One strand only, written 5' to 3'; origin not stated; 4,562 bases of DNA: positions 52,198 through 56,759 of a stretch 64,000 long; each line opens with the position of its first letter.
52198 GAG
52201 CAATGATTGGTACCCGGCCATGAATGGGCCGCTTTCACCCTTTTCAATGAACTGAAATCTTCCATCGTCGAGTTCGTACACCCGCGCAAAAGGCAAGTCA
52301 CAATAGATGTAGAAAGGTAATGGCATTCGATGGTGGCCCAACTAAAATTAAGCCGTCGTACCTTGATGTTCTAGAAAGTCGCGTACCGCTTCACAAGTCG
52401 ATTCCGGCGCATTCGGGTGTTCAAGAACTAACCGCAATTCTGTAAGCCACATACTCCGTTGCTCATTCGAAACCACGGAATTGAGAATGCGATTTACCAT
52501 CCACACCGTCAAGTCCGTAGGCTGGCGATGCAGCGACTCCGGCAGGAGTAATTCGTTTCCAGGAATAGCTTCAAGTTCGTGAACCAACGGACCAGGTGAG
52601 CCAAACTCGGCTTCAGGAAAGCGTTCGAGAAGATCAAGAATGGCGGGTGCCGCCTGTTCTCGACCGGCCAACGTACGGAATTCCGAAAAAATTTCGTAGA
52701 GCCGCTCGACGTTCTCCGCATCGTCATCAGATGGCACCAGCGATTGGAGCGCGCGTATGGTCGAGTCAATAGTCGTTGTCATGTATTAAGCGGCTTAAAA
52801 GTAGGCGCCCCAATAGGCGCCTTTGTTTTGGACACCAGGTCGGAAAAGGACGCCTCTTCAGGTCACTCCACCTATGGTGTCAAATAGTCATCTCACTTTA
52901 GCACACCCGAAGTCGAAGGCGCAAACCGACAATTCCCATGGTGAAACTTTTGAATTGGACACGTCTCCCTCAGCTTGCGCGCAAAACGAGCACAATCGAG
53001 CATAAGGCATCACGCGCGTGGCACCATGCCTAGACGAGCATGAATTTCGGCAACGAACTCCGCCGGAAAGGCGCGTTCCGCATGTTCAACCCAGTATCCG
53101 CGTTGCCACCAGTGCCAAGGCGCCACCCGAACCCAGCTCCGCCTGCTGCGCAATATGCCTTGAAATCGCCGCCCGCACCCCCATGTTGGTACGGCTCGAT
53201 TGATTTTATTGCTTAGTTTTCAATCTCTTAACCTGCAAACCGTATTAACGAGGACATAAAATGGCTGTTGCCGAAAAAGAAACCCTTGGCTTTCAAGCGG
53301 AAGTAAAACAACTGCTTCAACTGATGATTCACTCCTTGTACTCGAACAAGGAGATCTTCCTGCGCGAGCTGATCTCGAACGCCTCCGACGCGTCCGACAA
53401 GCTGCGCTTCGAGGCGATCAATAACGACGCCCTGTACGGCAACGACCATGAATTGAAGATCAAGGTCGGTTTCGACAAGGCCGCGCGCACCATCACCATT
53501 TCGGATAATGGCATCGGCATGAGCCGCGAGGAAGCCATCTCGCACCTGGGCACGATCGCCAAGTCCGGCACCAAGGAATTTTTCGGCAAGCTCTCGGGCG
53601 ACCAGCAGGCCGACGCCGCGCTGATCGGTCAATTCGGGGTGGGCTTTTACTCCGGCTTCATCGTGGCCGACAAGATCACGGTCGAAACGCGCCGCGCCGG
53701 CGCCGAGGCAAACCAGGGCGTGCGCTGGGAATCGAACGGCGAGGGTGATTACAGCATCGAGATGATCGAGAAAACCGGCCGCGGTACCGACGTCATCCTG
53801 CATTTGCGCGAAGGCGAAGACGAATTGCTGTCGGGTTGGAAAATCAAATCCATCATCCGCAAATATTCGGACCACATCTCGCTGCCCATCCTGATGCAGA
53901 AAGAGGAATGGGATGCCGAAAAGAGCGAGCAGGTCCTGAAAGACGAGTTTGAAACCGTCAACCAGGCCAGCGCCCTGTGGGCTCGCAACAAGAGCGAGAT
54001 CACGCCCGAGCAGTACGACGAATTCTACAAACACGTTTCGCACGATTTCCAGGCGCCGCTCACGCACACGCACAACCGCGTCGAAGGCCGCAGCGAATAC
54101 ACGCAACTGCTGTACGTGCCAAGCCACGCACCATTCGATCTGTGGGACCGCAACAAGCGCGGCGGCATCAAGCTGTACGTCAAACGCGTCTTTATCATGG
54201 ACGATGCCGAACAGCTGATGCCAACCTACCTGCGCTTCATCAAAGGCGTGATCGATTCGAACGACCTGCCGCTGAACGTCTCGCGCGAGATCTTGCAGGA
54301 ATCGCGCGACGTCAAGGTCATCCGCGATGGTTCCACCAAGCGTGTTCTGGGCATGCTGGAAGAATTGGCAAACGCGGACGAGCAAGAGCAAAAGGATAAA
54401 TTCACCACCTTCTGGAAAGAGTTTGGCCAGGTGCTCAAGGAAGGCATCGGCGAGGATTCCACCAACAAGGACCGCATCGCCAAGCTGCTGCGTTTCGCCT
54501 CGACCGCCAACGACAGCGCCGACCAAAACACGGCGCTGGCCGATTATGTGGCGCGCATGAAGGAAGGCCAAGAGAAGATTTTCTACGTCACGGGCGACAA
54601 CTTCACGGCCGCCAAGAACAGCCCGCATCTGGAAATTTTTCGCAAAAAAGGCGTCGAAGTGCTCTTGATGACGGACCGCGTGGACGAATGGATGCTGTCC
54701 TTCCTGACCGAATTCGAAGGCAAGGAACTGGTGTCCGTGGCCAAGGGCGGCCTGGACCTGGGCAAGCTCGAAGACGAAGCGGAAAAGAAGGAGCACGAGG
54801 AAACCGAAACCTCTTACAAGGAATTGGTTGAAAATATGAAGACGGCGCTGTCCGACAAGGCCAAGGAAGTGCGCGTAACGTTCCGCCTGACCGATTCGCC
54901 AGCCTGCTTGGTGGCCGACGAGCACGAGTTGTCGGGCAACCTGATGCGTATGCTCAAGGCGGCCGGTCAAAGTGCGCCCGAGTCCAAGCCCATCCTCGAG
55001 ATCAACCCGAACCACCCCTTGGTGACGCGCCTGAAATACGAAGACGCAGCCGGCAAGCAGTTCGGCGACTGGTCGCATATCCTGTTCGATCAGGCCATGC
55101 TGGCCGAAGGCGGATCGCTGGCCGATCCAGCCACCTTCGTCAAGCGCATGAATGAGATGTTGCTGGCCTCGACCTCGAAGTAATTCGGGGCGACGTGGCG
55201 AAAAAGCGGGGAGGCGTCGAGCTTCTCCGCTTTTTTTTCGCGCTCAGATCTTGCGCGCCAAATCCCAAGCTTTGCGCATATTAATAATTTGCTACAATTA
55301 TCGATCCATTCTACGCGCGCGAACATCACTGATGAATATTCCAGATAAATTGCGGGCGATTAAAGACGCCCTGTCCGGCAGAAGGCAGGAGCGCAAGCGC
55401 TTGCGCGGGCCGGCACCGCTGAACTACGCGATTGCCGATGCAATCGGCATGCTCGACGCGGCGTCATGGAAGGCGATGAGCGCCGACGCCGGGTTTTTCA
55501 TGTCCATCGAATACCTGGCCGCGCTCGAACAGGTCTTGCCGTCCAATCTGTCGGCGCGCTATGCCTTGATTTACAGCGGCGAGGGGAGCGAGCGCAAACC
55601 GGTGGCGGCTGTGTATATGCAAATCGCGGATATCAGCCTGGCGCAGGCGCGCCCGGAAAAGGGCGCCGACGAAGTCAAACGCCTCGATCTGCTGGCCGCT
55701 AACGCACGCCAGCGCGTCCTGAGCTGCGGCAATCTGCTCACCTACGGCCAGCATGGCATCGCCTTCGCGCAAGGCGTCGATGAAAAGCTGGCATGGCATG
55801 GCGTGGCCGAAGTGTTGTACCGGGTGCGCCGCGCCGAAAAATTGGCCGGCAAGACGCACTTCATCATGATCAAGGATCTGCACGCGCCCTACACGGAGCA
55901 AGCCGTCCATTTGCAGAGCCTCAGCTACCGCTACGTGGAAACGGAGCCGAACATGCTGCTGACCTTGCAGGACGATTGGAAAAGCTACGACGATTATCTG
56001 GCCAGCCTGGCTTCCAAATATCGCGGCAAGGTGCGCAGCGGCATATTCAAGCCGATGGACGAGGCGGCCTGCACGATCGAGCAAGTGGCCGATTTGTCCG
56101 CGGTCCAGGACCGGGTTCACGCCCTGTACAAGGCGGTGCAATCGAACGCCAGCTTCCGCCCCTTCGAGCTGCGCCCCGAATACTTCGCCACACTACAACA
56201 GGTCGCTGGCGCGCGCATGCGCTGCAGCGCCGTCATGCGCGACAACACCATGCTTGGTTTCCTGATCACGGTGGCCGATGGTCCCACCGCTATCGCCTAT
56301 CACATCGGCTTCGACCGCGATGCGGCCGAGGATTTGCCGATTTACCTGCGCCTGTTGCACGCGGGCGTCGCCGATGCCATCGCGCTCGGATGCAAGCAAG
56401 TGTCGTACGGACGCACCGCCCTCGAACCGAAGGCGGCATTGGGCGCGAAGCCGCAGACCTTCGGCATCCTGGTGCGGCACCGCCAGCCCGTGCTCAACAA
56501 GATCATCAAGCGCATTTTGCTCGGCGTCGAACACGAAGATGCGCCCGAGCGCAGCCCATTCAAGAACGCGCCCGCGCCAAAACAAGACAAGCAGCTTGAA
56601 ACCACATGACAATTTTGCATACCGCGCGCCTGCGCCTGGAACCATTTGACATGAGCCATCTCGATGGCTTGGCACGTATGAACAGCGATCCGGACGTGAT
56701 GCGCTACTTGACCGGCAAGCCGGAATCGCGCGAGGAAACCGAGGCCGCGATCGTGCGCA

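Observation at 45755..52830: Low-G+C island: plasmid partition pair plus a one-strand string of ~10 unassignable small genes between mocR and htpG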

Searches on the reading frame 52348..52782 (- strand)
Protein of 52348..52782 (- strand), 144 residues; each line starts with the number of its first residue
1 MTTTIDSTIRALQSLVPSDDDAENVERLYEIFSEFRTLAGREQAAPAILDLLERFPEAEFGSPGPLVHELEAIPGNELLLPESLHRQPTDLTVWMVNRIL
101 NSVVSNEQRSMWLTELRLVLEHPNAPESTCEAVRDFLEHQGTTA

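Call 4: search_protein_families(library=pfam, max_evalue=0.1, proteins=[window:52348-52782:-])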
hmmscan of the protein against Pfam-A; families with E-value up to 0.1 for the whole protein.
window:52348-52782:- (144 aa): 1 family
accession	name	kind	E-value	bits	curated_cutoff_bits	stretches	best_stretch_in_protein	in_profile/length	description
PF11387.14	DUF2795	-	0.019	15.3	25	0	39-64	26-51/54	Protein of unknown function (DUF2795)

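Call 15: search_protein_families(library=phrogs, max_evalue=0.01, proteins=[window:52348-52782:-])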
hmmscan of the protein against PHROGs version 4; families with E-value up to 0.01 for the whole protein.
window:52348-52782:- (144 aa): 0 families

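Call 40: search_protein_families(library=ncbifam, max_evalue=0.1, proteins=[window:52348-52782:-])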
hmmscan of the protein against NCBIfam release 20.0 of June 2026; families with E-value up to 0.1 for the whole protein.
window:52348-52782:- (144 aa): 0 families

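Call 41: search_solved_structures(query=A1, max_evalue=1)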
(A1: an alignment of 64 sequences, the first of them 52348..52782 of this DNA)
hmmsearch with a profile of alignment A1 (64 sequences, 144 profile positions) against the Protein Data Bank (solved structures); distinct sequences matched with E-value up to 1: 21.
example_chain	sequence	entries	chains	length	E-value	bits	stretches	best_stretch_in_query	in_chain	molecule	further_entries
5frg_A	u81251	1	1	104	0.012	18.7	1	9-84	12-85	FORMIN-BINDING PROTEIN 1-LIKE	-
6nyi_A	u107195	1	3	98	0.04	17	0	22-56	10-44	Design construct XXA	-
2ke4_A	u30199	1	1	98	0.059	16.5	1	8-70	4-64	Cdc42-interacting protein 4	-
6nz1_A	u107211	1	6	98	0.087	15.9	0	22-56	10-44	Design construct XXA_GVDQ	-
5cwh_A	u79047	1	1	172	0.13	15.4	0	5-39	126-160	Designed helical repeat protein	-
6nz3_A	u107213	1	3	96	0.17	15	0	24-56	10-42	Design construct XAA_GGHN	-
6nyk_A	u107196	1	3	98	0.25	14.5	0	22-56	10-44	Design construct XAX_GGDQ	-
6o0i_A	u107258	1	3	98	0.26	14.4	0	22-56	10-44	Design construct XAA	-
5xyi_S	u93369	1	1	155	0.28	14.3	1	77-111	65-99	Ribosomal protein S13p/S18e, putative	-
6nye_A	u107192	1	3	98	0.28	14.3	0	22-56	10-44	Design construct XAX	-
5h78_A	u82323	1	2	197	0.42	13.7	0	5-72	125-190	cAMP-dependent protein kinase type II-alpha regulatory subunit,DHR14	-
6nx2_A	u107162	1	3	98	0.43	13.7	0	22-56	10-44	Design construct AAA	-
6nxm_A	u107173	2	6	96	0.47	13.6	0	24-56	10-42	Design construct XAA_GVDQ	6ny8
3jqh_A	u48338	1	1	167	0.48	13.5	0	3-44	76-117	C-type lectin domain family 4 member M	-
6o0c_A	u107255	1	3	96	0.5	13.5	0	24-56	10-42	Design construct XAA_GVDQ mutant M4L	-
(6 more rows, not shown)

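Call 44: search_protein_families(library=pfam, alignment_id=A1, max_evalue=0.1)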
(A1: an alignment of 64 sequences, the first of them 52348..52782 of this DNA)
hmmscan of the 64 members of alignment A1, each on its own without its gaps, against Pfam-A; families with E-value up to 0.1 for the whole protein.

A. member 1, window:52348-52782:- (144 aa): 1 family
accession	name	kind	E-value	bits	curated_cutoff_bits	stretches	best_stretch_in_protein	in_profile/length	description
PF11387.14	DUF2795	-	0.019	15.3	25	0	39-64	26-51/54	Protein of unknown function (DUF2795)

B. families by the number of members that match (of 64 scanned): 27 families (the first 25 are shown)
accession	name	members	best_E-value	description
PF17920.6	TetR_C_16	2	0.0016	Tetracyclin repressor-like, C-terminal domain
PF11387.14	DUF2795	2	0.019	Protein of unknown function (DUF2795)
PF15565.11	Imm30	2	0.02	Immunity protein 30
PF19956.5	EAD2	1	0.0034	Effector-associated domain 2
PF07072.16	ZapD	1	0.0058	Cell division protein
PF10346.14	Con-6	1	0.0072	Conidiation protein 6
PF03685.18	UPF0147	1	0.0072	Uncharacterised protein family (UPF0147)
PF14561.12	TPR_20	1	0.0087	Tetratricopeptide repeat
PF09744.14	RH1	1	0.011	RILP homology 1 domain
PF10675.14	DUF2489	1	0.018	Protein of unknown function (DUF2489)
PF22241.2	PSMD12-CSN4_N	1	0.018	PSMD12/CSN4, N-terminal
PF19963.4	VMAP-M1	1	0.022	vWA-MoxR associated protein middle region (VMAP-M) 1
PF21538.2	Med15_M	1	0.023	ARC105/Med15 mediator subunit central domain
PF22326.1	MMS21_N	1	0.025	E3 SUMO-protein ligase MMS21, N-terminal domain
PF10193.14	Telomere_reg-2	1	0.032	Telomere length regulation protein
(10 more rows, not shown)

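Call 54: predict_structure(alignment_id=A1)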
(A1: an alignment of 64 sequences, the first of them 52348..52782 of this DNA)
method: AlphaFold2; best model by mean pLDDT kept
length: 144 residues; sequences in the alignment: 64
mean_pLDDT: 96.3   pTM: 0.89
mean pLDDT of the five models: 96.3, 96.3, 96.3, 95.9, 95.9
residues with pLDDT >= 90: 137; 70-90: 6; 50-70: 1; < 50: 0
segments of 3 or more residues with pLDDT < 50: none
pLDDT, mean of each block of 10 residues (from residue 1): 94 98 97 97 98 97 94 96 98 97 97 98 98 97 78
secondary structure, 60 per line:
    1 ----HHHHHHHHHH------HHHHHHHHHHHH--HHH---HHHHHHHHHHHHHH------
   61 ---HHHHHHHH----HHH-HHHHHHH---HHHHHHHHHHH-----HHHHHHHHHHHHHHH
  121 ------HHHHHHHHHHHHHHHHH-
elements in order: H5-14 H21-32 H41-54 H64-71 H80-86 H90-100 H106-120 H127-143
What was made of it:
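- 52348..52782 (-): o144, a member of a large family of ~145-aa all-alpha (8-helix) proteins of unknown function found in several phyla. AF2 pLDDT 96 (call 54).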

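Call 59: fold_search(model_id=the predicted structure, library=pdb)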
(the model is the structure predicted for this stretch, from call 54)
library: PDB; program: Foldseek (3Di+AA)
matches with E <= 10: 739; with E <= 0.001: 0
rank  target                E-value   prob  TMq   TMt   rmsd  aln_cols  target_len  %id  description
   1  5h78_A                1.1e-01  0.96  0.40  0.31  13.3       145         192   14  Crystal structure of the PKA-DHR14 fusion protein (released 2017-06-28)
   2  5h7c_C                1.4e-01  1.00  0.59  0.26   4.3       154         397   12  Crystal structure of a repeat protein with two Protein A-DHR14 repeat modules (released 2017-06-28)
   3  5cwh                  1.9e-01  0.90  0.37  0.34  12.6       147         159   13  Crystal structure of de novo designed helical repeat protein DHR14 (released 2015-12-16)
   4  6vfk_B                2.2e-01  0.44  0.29  0.19  13.2       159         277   12  De novo designed tetrahedral nanoparticle T33_dn10 displaying 4 copies of BG505-SOSIP trimer on the surface (released 2020-07-22)
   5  5k7v_A                2.3e-01  0.16  0.19  0.12  16.0       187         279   11  Computational Design of Self-Assembling Cyclic Protein Homooligomers (released 2017-04-12)
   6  9bui_W                2.6e-01  0.69  0.31  0.13  10.6       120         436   13  M1A Midnolin-Proteasome (with Ubl) (released 2025-06-11)
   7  5ecf_B                3.0e-01  0.20  0.24  0.24  13.4       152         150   12  Ligand binding domain 1 of Penicillium marneffei MP1 protein complexed with arachidonic acids (released 2016-10-19)
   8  3vty_C                3.3e-01  0.35  0.28  0.24  11.7       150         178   11  Crystal structure of MamA (released 2012-10-31)
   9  7mwq_B                3.7e-01  0.33  0.26  0.20  12.4       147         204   14  Structure of De Novo designed beta sheet heterodimer LHD29A53/B53 (released 2022-01-19)
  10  5ecf_A                3.7e-01  0.18  0.24  0.24  13.4       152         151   12  Ligand binding domain 1 of Penicillium marneffei MP1 protein complexed with arachidonic acids (released 2016-10-19)
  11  5h7c_A                3.9e-01  0.84  0.42  0.17  12.8       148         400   14  Crystal structure of a repeat protein with two Protein A-DHR14 repeat modules (released 2017-06-28)
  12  5ecf_C                3.9e-01  0.18  0.25  0.24  13.4       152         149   12  Ligand binding domain 1 of Penicillium marneffei MP1 protein complexed with arachidonic acids (released 2016-10-19)
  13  9k84_A                4.7e-01  0.57  0.35  0.27  12.8       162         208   16  Cryo-EM structure of designed zinc-induced filament Fiber-n6-Zn1-HEHE-44 (released 2025-10-29)
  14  5l0w_B                4.7e-01  0.28  0.30  0.23  12.0       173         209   14  Structure of post-translational translocation Sec71/Sec72 complex (released 2017-03-22)
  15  5woz_MODEL_1_A        5.5e-01  0.38  0.30  0.32  13.8       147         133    7  NMR solution structure of Rtt103 (RTT) protein using two 4D-spectra (released 2018-02-07)
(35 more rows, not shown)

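Call 69: search_protein_families(library=padloc, max_evalue=0.01, proteins=[window:52348-52782:-])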
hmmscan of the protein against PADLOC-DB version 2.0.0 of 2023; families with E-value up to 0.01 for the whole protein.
window:52348-52782:- (144 aa): 0 families

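Call 94: find_related_loci(query=A1, collection=viral_contigs, flank=6000)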
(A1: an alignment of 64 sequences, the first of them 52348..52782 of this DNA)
Query A1 (144 aa) in viral_contigs; peptide patterns used: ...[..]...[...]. (x = any residue, [..] = any of these).
18 stretches matched a pattern, but none encodes a relative of the query by tblastn (E <= 1e-3).

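Call 113: find_encoding_contigs(protein=window:52348-52782:-, flank=10000, max_places=5)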
Protein window:52348-52782:- (144 aa): 1 contig read that carries it; 1 place shown.
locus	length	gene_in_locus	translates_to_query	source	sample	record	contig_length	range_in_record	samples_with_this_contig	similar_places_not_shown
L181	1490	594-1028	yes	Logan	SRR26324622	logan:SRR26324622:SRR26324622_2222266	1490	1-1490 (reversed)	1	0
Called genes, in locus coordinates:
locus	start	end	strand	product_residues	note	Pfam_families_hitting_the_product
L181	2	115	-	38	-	?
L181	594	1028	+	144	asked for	-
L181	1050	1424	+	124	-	-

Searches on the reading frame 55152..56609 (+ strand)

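Call 98: search_protein_families(library=pfam, max_evalue=0.01, proteins=[window:55152-56609:+])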
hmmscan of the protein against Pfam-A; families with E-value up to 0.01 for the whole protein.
window:55152-56609:+ (485 aa): 2 families
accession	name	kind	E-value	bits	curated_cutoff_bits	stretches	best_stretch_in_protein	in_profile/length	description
PF13480.13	Acetyltransf_6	-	1.2e-07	32.5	22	1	311-423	27-138/143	Acetyltransferase (GNAT) domain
PF04339.18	FemAB_like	-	0.00018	21.2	27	0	243-376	136-270/369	Peptidogalycan biosysnthesis/recognition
